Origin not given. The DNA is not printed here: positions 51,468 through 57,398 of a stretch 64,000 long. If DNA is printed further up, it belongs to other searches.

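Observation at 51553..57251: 1877-aa DUF4011 / SF1 helicase / Vsr-like / DUF3320 protein: a candidate single-gene nucleic-acid surveillance (Hhe-like) module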

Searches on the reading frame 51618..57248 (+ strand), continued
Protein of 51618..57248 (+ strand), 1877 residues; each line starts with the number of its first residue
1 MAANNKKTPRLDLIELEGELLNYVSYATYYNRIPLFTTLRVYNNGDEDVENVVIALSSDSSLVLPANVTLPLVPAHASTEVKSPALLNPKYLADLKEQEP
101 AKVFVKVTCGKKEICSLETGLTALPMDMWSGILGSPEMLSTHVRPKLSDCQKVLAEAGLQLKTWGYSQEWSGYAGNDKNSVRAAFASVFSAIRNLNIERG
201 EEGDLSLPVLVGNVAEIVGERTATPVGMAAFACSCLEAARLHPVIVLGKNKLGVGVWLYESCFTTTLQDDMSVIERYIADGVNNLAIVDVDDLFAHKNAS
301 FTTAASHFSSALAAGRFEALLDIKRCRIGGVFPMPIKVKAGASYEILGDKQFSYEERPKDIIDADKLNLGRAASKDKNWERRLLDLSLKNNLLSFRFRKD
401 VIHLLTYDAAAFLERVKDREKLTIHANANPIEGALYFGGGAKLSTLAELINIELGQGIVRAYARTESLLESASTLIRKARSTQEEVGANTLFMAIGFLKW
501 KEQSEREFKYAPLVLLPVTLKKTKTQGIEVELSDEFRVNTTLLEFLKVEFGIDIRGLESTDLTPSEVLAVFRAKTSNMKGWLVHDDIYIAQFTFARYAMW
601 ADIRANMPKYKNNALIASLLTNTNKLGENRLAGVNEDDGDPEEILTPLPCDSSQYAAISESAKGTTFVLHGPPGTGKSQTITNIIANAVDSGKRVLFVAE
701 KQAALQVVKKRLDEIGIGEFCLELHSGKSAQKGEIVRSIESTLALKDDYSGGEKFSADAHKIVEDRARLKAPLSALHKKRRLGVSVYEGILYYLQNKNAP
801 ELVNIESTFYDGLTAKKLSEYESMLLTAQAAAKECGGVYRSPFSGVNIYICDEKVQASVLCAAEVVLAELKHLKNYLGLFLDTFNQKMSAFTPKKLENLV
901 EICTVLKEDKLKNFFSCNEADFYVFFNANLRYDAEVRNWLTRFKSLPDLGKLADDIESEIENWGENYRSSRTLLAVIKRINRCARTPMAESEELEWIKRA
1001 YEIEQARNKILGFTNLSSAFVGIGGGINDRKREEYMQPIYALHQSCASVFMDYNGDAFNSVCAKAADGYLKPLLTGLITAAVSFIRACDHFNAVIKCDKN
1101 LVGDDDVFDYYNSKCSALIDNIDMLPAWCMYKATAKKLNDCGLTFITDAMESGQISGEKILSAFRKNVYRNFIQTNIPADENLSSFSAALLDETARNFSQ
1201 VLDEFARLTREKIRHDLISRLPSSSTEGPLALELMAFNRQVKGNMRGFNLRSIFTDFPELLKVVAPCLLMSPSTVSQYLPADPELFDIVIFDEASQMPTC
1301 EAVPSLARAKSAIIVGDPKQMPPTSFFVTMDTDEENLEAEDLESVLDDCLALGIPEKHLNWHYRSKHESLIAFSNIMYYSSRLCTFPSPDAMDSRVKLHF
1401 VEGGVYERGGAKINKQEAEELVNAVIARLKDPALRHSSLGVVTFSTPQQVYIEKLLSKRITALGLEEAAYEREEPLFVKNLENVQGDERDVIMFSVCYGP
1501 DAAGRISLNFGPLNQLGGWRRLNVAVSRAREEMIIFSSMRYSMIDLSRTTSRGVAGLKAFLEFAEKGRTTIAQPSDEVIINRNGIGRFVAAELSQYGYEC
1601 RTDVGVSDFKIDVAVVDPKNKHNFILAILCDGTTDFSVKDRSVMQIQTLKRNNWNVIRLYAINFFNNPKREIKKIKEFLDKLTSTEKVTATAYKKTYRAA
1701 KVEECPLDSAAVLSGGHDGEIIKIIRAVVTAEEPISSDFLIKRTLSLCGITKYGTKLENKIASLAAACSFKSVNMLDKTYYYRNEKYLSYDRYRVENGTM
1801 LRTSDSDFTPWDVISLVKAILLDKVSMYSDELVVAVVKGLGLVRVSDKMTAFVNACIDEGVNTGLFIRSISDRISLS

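Call 17: find_related_loci(query=window:51618-57248:+, collection=genome_contigs, flank=8000)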
Query window:51618-57248:+ (1877 aa) in genome_contigs; peptide patterns used: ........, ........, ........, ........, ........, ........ (x = any residue, [..] = any of these).
178 stretches matched a pattern; 148 encode a relative of the query (tblastn E <= 1e-3); the best 80 are kept; 80 distinct loci.
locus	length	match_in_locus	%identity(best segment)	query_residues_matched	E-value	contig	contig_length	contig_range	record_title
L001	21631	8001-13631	88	1-1877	0e+0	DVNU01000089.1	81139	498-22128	MAG TPA_asm: Candidatus Coproplasma excrementipullorum isolate 10570 CHK98__C469842_L81139_ERR2241824, whole genome shot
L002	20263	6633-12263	86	1-1877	0e+0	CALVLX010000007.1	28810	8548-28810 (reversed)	MAG: uncultured Clostridia bacterium isolate E04__bin285 genome assembly, contig: E04__k127_8131011, whole genome shotgu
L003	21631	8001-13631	86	1-1877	0e+0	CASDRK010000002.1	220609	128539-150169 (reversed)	uncultured Clostridia bacterium isolate SI.O63.metabat-bins.133 genome assembly, contig: SI.O63.metabat-bins.133.fa_k141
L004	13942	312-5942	84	1-1877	0e+0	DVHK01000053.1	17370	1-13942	MAG TPA_asm: Candidatus Coproplasma avicola isolate ChiW16-3235 ChiW16__C57916_L17370_SRR5519003, whole genome shotgun s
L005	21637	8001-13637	83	1-1877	0e+0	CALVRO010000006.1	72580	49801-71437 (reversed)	MAG: uncultured Clostridia bacterium isolate BRZ_BE__bin69 genome assembly, contig: BRZ_BE__NODE_341_length_72580_cov_6.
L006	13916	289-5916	76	1-1877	0e+0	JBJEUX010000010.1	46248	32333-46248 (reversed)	MAG: Candidatus Coproplasma sp. isolate PUUB51_bin.002 NODE_162_length_46248_cov_11.864395, whole genome shotgun sequenc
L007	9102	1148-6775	76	1-1877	0e+0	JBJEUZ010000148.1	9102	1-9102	MAG: Candidatus Coproplasma sp. isolate LOHA43_bin.043 NODE_4652_length_9102_cov_5.931690, whole genome shotgun sequence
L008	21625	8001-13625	81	1-1876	0e+0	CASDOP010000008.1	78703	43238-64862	uncultured Clostridia bacterium isolate A40_L2_322322_idba_bin.68 genome assembly, contig: A40_L2_322322_idba_bin.68.fa_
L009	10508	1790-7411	68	3-1877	0e+0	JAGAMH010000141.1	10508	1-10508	MAG: Clostridia bacterium isolate RGIG8572 Water_deer_Cecum-3__c687103, whole genome shotgun sequence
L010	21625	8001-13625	81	1-1876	0e+0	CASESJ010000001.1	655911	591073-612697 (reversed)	uncultured Clostridia bacterium isolate O4_L1_380380_idba_bin.129 genome assembly, contig: O4_L1_380380_idba_bin.129.fa_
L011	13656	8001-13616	67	5-1877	0e+0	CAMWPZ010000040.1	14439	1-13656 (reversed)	MAG TPA_asm: uncultured Clostridia bacterium isolate SRR14411243_bin.5_metawrap_v1.3_MAG genome assembly, contig: NODE.9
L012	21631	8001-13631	83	1-1877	0e+0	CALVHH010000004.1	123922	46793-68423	MAG: uncultured Clostridia bacterium isolate BRZ_A__bin90 genome assembly, contig: BRZ_A__NODE_213_length_123922_cov_8.3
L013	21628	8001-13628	66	1-1877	0e+0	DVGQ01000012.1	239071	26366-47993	MAG TPA_asm: Candidatus Coproplasma stercorigallinarum isolate CHK191-24566 CHK191__C159091_L239071_ERR3414586, whole ge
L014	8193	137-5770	66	1-1877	0e+0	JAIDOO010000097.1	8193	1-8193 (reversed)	MAG: Clostridia bacterium isolate SC0351_S18_8 SC0351_S18_8_contig_97, whole genome shotgun sequence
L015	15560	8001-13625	66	1-1876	0e+0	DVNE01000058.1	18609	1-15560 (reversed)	MAG TPA_asm: Candidatus Coproplasma excrementigallinarum isolate CHK195-12923 CHK195__C288254_L18609_ERR3414590, whole g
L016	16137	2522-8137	66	1-1877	0e+0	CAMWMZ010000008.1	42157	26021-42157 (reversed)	MAG TPA_asm: uncultured Clostridia bacterium isolate SRR14411251_bin.15_metawrap_v1.3_MAG genome assembly, contig: NODE.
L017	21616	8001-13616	65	1-1877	0e+0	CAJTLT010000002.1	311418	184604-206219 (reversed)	MAG TPA_asm: uncultured Christensenella sp. isolate MGBC104908 genome assembly, contig: MGBC104908.2, whole genome shotg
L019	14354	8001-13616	65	3-1877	0e+0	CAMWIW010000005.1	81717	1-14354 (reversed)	MAG TPA_asm: uncultured Clostridia bacterium isolate SRR14411350_bin.2_metawrap_v1.3_MAG genome assembly, contig: NODE.2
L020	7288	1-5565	66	20-1877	0e+0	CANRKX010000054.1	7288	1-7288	MAG: uncultured Clostridia bacterium isolate Lapin-025__bin40 genome assembly, contig: Lapin-025__NODE_7795_length_7288_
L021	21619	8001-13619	68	3-1877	0e+0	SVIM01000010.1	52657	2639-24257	MAG: Clostridiales bacterium isolate SIG409 NODE_14740_length_52657_cov_1.867980, whole genome shotgun sequence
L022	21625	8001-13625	66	1-1877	0e+0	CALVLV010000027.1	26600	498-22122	MAG: uncultured Clostridia bacterium isolate BRZ_EA__bin65 genome assembly, contig: BRZ_EA__NODE_1798_length_26600_cov_6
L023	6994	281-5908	65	1-1877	0e+0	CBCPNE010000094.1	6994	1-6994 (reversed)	MAG: uncultured Clostridia bacterium isolate metabat2_coassembly.14_MAGs genome assembly, contig: k87_73859, whole genom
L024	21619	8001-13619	65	1-1877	0e+0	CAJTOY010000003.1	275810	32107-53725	MAG TPA_asm: uncultured Christensenella sp. isolate MGBC106726 genome assembly, contig: MGBC106726.3, whole genome shotg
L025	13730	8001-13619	65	1-1877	0e+0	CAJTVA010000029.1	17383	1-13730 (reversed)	MAG TPA_asm: uncultured Christensenella sp. isolate MGBC109634 genome assembly, contig: MGBC109634.29, whole genome shot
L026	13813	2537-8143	67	7-1877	0e+0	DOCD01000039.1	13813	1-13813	MAG TPA_asm: Clostridiales bacterium isolate UBA11940 contig_27320, whole genome shotgun sequence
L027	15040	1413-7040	65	1-1877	0e+0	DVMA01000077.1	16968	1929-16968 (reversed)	MAG TPA_asm: Candidatus Coproplasma excrementavium isolate CHK179-18245 CHK179__C235112_L16968_ERR3414574, whole genome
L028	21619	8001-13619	65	1-1877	0e+0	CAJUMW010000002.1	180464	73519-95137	MAG TPA_asm: uncultured Christensenellaceae bacterium isolate MGBC143123 genome assembly, contig: MGBC143123.2, whole ge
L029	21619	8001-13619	65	1-1877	0e+0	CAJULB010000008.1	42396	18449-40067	MAG TPA_asm: uncultured Christensenellaceae bacterium isolate MGBC156628 genome assembly, contig: MGBC156628.8, whole ge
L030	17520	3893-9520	64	1-1877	0e+0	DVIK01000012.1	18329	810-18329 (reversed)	MAG TPA_asm: Candidatus Coproplasma avistercoris isolate ChiW7-3743 ChiW7__C44444_L18329_SRR5514458, whole genome shotgu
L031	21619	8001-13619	65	1-1877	0e+0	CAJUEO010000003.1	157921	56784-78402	MAG TPA_asm: uncultured Christensenella sp. isolate MGBC129263 genome assembly, contig: MGBC129263.3, whole genome shotg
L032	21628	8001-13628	64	1-1877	0e+0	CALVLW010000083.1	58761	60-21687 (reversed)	MAG: uncultured Clostridia bacterium isolate E09__bin280 genome assembly, contig: E09__k127_2842062, whole genome shotgu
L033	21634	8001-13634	85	1-1877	0e+0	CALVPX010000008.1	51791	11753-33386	MAG: uncultured Clostridia bacterium isolate BRZ_BT__bin29 genome assembly, contig: BRZ_BT__NODE_620_length_51791_cov_8.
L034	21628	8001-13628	66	1-1877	0e+0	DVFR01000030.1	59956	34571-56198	MAG TPA_asm: Candidatus Coproplasma stercoravium isolate CHK180-19203 CHK180__C107541_L59956_ERR3414575, whole genome sh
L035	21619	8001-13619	65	1-1877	0e+0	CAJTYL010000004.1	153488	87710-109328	MAG TPA_asm: uncultured Christensenella sp. isolate MGBC122917 genome assembly, contig: MGBC122917.4, whole genome shotg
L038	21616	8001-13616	66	1-1877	0e+0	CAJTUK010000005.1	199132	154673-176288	MAG TPA_asm: uncultured Christensenella sp. isolate MGBC114492 genome assembly, contig: MGBC114492.5, whole genome shotg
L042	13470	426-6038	66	1-1877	0e+0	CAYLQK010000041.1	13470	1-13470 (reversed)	MAG TPA_asm: uncultured Clostridia bacterium isolate SRP222994_co1_385 genome assembly, contig: NODE_9677_length_13470_c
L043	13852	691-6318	66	1-1877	0e+0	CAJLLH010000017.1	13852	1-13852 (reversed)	MAG TPA_asm: uncultured Clostridiales bacterium isolate ERR321597-bin.22 genome assembly, contig: NODE_3261_length_13852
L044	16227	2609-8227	64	3-1877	0e+0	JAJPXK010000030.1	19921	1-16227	MAG: Clostridia bacterium isolate AH.12_2 NODE_496_length_19921_cov_6.180811, whole genome shotgun sequence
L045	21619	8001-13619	66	1-1877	0e+0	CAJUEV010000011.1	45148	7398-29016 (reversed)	MAG TPA_asm: uncultured Christensenella sp. isolate MGBC136074 genome assembly, contig: MGBC136074.11, whole genome shot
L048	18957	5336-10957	64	1-1877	0e+0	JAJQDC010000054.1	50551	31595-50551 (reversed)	MAG: Clostridia bacterium isolate C.B3_4 NODE_153_length_50593_cov_22.140825, whole genome shotgun sequence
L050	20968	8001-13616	65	1-1877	0e+0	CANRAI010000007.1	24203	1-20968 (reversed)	MAG: uncultured Clostridia bacterium isolate Lapin-011__bin21 genome assembly, contig: Lapin-011__NODE_2014_length_24203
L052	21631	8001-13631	66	1-1877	0e+0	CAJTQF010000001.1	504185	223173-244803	MAG TPA_asm: uncultured Christensenella sp. isolate MGBC105391 genome assembly, contig: MGBC105391.1, whole genome shotg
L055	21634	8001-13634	82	1-1877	0e+0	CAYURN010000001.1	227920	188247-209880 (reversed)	MAG TPA_asm: uncultured Clostridia bacterium isolate SRP141132_co4_218 genome assembly, contig: NODE_5_length_227920_cov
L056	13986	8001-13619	65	1-1877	0e+0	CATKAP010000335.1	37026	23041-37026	MAG: uncultured bacterium isolate iMGMC-748_1678881702 genome assembly, contig: MegahitA5_8856, whole genome shotgun seq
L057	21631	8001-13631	67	1-1877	0e+0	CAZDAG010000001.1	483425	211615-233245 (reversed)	MAG TPA_asm: uncultured Clostridia bacterium isolate SRP199465_co1_338 genome assembly, contig: NODE_2_length_483425_cov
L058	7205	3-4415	69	402-1877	0e+0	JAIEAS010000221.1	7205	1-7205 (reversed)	MAG: Clostridia bacterium isolate SC0380_S10_11 SC0380_S10_11_contig_221, whole genome shotgun sequence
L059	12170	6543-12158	67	5-1877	0e+0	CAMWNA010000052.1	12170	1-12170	MAG TPA_asm: uncultured Clostridia bacterium isolate SRR14411288_bin.14_metawrap_v1.3_MAG genome assembly, contig: NODE.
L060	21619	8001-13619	67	1-1877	0e+0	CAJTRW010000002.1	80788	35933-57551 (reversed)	MAG TPA_asm: uncultured Christensenella sp. isolate MGBC111253 genome assembly, contig: MGBC111253.2, whole genome shotg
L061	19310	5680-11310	87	1-1877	0e+0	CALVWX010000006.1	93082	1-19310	MAG: uncultured Clostridia bacterium isolate BRZ_F__bin37 genome assembly, contig: BRZ_F__NODE_376_length_93082_cov_7.13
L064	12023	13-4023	71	538-1877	0e+0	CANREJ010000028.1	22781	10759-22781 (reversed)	MAG: uncultured Clostridia bacterium isolate Lapin-024__bin100 genome assembly, contig: Lapin-024__NODE_2899_length_2278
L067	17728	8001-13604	67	6-1877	0e+0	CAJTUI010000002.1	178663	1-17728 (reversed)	MAG TPA_asm: uncultured Christensenella sp. isolate MGBC115043 genome assembly, contig: MGBC115043.2, whole genome shotg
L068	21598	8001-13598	52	22-1877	0e+0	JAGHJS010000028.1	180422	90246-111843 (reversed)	MAG: Clostridia bacterium isolate MAG.88 k127_460040, whole genome shotgun sequence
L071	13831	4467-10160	80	6-1877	0e+0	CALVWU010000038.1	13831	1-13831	MAG: uncultured Clostridia bacterium isolate BRZ_GG__bin100 genome assembly, contig: BRZ_GG__NODE_5866_length_13831_cov_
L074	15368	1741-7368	51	14-1877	0e+0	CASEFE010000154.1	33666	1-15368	uncultured Firmicutes bacterium isolate Batch1_idba_bin.1171 genome assembly, contig: Batch1_idba_bin.1171.fa_k87_248336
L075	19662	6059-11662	51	22-1877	0e+0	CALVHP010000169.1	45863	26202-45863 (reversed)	MAG: uncultured Clostridia bacterium isolate E08__bin333 genome assembly, contig: E08__k127_1962453, whole genome shotgu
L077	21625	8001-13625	51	14-1877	0e+0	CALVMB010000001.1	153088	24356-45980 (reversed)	MAG: uncultured Clostridia bacterium isolate BRZ_DR__bin56 genome assembly, contig: BRZ_DR__NODE_137_length_153088_cov_7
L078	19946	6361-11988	64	1-1877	0e+0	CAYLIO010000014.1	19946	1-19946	MAG TPA_asm: uncultured Clostridia bacterium isolate SRP141132_co2_120 genome assembly, contig: NODE_1915_length_19946_c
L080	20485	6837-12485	51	3-1877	0e+0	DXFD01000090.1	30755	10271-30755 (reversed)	MAG TPA_asm: Candidatus Borkfalkia faecigallinarum isolate 26628 CHK58__C674446_L30755_SAMEA104467247, whole genome shot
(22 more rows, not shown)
